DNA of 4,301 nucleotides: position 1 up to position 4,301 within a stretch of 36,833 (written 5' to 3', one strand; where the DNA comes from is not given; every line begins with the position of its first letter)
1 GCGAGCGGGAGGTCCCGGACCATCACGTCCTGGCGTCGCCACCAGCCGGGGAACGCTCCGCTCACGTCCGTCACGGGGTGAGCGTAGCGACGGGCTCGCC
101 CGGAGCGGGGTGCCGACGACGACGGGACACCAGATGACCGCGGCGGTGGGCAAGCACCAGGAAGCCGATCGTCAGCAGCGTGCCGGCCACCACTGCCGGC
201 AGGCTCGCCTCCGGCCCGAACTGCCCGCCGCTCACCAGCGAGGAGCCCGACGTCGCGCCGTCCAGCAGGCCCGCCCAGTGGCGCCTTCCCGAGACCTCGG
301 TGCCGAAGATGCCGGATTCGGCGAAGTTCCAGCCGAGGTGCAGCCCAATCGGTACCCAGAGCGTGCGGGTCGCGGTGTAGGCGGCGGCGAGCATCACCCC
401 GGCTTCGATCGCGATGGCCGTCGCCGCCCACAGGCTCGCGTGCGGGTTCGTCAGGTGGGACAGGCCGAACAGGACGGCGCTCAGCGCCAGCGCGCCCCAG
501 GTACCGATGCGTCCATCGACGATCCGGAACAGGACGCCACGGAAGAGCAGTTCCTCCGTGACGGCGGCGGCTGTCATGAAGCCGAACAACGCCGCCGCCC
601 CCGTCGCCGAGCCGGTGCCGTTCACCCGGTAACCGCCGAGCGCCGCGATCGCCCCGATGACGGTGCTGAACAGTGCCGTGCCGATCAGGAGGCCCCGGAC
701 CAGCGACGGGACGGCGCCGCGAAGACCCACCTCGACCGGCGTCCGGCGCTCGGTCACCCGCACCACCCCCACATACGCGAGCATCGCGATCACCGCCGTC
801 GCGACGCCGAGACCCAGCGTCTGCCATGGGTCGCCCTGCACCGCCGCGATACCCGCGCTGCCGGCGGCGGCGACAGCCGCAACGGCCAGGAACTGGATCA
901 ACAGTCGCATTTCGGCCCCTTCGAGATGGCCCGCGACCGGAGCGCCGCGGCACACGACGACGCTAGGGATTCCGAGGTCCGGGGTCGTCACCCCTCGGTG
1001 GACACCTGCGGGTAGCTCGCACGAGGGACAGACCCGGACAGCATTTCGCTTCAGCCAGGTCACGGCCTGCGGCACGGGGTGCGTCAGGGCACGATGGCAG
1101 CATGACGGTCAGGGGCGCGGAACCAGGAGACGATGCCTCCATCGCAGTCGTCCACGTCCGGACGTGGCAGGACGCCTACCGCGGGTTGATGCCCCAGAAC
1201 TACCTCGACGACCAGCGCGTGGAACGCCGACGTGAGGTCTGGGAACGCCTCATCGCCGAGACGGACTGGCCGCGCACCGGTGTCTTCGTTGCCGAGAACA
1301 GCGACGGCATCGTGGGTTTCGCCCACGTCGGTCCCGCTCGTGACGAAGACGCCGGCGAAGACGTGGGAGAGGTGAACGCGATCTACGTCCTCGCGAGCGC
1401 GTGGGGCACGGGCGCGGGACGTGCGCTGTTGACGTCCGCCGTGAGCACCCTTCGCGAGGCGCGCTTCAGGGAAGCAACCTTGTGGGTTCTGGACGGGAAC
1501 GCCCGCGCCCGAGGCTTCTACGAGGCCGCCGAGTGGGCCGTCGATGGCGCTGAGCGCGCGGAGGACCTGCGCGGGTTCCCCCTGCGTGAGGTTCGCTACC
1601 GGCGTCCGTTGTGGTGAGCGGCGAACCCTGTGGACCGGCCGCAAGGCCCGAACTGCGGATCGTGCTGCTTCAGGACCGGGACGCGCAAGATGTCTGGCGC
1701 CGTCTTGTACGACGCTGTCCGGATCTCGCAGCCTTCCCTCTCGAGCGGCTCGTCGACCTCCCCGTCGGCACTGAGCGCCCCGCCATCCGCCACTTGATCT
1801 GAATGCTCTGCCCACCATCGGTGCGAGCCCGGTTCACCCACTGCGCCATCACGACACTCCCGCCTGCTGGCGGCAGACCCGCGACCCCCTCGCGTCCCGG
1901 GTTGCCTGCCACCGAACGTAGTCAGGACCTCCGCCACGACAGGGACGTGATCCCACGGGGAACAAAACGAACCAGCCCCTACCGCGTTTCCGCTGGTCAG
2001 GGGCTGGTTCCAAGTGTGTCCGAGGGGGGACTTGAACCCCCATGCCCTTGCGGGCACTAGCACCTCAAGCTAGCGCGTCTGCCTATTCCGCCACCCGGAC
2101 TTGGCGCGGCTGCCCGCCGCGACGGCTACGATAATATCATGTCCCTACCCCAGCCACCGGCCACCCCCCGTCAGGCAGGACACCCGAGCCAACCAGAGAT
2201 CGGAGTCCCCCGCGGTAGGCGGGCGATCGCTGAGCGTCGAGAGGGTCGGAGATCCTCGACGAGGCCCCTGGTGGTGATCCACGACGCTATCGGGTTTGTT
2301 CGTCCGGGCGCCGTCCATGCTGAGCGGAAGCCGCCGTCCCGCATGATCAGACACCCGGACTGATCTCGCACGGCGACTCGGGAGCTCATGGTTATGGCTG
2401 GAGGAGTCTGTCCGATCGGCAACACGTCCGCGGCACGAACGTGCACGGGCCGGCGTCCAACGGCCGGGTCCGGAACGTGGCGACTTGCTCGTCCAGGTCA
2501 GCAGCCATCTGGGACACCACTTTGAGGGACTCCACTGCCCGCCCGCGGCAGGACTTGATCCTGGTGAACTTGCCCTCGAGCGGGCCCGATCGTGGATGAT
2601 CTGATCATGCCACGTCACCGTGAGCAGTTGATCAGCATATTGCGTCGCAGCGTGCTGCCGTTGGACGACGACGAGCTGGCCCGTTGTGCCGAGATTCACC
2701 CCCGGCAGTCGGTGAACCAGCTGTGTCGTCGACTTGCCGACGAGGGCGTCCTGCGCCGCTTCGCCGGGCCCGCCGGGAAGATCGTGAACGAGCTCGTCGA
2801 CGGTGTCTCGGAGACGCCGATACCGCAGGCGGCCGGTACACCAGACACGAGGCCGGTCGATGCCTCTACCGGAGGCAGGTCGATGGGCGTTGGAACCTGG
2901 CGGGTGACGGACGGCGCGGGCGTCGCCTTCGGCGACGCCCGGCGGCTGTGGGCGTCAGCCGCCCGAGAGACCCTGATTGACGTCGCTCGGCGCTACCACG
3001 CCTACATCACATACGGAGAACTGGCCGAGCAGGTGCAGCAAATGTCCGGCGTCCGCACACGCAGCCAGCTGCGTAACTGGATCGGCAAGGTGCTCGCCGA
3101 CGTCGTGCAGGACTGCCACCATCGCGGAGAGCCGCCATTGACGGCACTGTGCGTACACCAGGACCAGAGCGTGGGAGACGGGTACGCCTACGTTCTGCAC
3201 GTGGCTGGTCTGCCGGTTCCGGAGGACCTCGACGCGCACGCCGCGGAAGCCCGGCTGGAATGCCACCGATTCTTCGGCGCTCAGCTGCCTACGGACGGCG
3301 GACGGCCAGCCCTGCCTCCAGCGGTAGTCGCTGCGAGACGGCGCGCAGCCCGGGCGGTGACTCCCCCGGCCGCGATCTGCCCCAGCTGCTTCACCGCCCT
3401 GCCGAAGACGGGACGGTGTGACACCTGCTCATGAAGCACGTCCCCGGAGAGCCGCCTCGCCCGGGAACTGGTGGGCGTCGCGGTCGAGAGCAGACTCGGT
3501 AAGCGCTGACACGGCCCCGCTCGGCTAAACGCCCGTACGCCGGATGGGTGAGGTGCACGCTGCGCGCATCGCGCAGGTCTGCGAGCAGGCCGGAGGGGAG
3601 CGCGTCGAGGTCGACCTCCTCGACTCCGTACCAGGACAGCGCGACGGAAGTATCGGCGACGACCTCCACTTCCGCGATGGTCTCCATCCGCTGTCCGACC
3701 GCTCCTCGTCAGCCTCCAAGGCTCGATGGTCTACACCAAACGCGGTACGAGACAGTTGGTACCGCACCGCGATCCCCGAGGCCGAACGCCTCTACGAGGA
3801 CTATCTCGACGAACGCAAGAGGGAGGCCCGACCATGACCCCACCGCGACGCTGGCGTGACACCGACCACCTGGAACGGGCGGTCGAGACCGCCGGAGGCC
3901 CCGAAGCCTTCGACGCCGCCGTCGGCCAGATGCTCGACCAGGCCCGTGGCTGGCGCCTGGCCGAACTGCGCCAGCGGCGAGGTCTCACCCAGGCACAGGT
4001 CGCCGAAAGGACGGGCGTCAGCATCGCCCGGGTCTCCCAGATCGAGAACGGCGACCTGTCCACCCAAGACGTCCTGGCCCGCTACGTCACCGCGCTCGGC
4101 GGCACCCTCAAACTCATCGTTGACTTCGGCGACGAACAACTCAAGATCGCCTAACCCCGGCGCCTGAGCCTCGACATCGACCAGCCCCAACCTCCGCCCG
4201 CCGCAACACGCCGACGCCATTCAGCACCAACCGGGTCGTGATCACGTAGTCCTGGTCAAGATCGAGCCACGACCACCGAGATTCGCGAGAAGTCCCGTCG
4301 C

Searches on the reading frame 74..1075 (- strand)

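Call 13: search_protein_families(library=pfam, proteins=[window:74-1075:-], max_evalue=0.01)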
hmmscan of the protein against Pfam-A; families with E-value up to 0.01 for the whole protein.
window:74-1075:- (334 aa): 1 family
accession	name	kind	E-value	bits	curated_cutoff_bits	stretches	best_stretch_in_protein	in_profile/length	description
PF02517.21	Rce1-like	-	9e-19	68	22.4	1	161-251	6-92/93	Type II CAAX prenyl endopeptidase Rce1-like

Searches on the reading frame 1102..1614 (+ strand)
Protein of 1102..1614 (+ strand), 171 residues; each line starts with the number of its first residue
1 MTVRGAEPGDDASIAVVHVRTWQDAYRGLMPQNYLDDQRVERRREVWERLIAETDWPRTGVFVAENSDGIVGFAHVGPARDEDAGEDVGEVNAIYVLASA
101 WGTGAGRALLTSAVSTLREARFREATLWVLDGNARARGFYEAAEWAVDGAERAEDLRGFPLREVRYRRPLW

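Call 13: search_protein_families(library=pfam, proteins=[window:1102-1614:+], max_evalue=0.01)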
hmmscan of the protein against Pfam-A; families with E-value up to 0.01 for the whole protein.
window:1102-1614:+ (171 aa): 4 families
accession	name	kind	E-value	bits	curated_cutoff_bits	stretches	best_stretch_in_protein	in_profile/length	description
PF00583.31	Acetyltransf_1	-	3.8e-15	56.6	20.7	1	43-141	16-112/116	Acetyltransferase (GNAT) family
PF13508.13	Acetyltransf_7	-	4.5e-11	43.4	27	1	59-142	3-79/84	Acetyltransferase (GNAT) domain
PF13673.13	Acetyltransf_10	-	2.1e-05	24.9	23.6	1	56-155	28-117/128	Acetyltransferase (GNAT) domain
PF08445.16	FR47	-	0.00054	20.3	22.1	1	85-142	18-74/86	FR47-like protein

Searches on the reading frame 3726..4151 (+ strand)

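Call 13: search_protein_families(library=pfam, proteins=[window:3726-4151:+], max_evalue=0.01)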
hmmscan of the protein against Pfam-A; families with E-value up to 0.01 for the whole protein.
window:3726-4151:+ (142 aa): 8 families
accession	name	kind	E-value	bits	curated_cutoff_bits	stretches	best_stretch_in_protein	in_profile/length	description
PF13560.12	HTH_31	-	1.7e-13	51.1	27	1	75-125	3-55/64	Helix-turn-helix domain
PF01381.28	HTH_3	-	6.1e-12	45.8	23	1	78-128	1-52/55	Helix-turn-helix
PF13744.12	HTH_37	-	2.2e-07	31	27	1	78-130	23-77/80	Helix-turn-helix domain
PF12844.13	HTH_19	-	5.5e-07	29.8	30.2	1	77-120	3-47/64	Helix-turn-helix domain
PF04545.22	Sigma70_r4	-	3.4e-06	26.9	24.1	1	80-108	14-42/50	Sigma-70, region 4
PF13413.12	HTH_25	-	3.9e-06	27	24.6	1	77-112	1-36/62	Helix-turn-helix domain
PF13412.12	HTH_24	-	0.00083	19.3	21.9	1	78-105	9-36/48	Winged helix-turn-helix DNA-binding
PF13443.12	HTH_26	-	0.00095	19.8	22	1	77-125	1-51/63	Cro/C1-type HTH DNA-binding domain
